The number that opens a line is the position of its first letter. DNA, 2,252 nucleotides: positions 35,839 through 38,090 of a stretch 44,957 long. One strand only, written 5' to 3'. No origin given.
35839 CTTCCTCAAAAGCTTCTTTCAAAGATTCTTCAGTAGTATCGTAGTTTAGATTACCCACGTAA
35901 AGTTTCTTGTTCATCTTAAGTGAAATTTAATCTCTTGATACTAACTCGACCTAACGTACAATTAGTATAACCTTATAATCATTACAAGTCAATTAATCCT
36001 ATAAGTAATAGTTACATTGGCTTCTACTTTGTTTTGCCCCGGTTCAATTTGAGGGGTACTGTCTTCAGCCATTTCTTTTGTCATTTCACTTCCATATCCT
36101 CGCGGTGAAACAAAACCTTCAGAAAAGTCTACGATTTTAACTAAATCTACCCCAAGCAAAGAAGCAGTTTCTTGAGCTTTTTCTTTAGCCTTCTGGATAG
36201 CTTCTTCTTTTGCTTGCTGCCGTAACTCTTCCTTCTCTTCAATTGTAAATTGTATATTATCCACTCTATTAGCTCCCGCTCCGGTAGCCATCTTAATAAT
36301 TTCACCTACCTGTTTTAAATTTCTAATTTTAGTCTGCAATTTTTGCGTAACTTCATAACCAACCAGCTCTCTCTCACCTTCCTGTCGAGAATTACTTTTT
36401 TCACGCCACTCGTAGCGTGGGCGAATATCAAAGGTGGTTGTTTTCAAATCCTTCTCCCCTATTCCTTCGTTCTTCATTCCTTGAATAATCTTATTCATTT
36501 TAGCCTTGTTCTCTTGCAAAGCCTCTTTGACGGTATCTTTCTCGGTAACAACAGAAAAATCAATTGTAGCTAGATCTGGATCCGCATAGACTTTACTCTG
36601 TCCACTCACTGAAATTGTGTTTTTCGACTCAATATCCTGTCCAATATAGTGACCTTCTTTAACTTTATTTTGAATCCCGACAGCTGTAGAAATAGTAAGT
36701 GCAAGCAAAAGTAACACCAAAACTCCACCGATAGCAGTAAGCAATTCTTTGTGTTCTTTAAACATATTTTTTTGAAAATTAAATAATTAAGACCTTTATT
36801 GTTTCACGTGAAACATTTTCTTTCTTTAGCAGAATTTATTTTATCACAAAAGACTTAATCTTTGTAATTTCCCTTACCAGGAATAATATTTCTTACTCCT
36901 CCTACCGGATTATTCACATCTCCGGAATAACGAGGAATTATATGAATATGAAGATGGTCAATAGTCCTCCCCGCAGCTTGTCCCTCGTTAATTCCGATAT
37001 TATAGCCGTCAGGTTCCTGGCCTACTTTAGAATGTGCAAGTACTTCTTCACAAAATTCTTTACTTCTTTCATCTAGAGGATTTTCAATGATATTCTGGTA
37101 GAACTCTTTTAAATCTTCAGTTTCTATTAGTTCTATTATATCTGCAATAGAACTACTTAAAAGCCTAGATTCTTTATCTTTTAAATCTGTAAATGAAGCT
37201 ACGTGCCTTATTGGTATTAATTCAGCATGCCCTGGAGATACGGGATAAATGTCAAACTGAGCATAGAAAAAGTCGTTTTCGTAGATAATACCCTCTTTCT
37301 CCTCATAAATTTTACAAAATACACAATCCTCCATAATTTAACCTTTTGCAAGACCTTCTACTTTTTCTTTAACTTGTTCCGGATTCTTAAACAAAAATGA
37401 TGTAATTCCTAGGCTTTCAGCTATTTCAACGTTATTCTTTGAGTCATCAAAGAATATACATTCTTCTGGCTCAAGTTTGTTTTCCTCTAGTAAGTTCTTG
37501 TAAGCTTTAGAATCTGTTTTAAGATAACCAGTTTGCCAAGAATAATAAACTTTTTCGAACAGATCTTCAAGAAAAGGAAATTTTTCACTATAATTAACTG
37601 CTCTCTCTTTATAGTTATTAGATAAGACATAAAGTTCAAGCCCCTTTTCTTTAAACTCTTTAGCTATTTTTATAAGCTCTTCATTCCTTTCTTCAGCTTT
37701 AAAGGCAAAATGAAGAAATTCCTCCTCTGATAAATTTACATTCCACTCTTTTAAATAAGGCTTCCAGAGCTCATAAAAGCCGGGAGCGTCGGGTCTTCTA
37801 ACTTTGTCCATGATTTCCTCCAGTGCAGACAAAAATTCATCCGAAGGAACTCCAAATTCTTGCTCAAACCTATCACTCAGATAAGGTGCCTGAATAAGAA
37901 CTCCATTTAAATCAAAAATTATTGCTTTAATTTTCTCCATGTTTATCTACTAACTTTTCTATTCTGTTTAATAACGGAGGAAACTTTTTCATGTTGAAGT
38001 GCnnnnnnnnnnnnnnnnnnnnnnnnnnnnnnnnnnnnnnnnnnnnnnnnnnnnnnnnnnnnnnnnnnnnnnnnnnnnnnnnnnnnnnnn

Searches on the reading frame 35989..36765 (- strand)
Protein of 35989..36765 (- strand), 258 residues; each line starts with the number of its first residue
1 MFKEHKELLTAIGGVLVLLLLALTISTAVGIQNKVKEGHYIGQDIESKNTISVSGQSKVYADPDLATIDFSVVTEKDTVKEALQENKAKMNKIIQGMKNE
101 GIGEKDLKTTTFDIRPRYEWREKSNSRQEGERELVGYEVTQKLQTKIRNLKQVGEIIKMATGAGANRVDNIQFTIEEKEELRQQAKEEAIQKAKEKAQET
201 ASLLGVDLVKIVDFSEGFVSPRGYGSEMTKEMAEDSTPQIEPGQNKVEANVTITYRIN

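Call 81: search_protein_families(library=pfam, proteins=[window:35989-36765:-], max_evalue=0.001)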
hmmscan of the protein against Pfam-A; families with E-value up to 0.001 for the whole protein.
window:35989-36765:- (258 aa): 1 family
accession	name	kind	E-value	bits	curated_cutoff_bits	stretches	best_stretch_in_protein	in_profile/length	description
PF04402.19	SIMPL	-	1.3e-53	182.8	25.2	1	51-255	1-205/205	Protein of unknown function (DUF541)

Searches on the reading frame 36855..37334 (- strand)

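Call 81: search_protein_families(library=pfam, proteins=[window:36855-37334:-], max_evalue=0.001)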
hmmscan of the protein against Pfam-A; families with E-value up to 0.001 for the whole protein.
window:36855-37334:- (159 aa): 2 families
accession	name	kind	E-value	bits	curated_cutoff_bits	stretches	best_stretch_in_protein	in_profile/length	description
PF01230.28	HIT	-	1.6e-18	67.6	21.5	1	12-137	4-97/98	HIT domain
PF11969.13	DcpS_C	-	5e-12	46.7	24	1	4-73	2-73/114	Scavenger mRNA decapping enzyme C-term binding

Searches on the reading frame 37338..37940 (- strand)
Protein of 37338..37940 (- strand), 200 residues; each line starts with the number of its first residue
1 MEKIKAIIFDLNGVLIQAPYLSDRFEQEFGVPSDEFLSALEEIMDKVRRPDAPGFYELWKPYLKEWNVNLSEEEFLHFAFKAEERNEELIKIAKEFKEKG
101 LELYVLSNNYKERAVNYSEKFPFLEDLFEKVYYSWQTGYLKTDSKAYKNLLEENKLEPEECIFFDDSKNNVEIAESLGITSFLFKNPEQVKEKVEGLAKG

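Call 81: search_protein_families(library=pfam, proteins=[window:37338-37940:-], max_evalue=0.001)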
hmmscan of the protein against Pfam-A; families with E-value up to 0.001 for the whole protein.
window:37338-37940:- (200 aa): 3 families
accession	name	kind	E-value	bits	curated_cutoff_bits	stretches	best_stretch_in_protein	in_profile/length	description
PF00702.32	Hydrolase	-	9.8e-14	52.6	26.4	1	4-178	1-191/191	haloacid dehalogenase-like hydrolase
PF13419.12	HAD_2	-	2e-12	48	23.8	1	25-182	37-176/178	Haloacid dehalogenase-like hydrolase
PF12689.13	Acid_PPase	-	5.3e-05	23.6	27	1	141-192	107-158/169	Acid Phosphatase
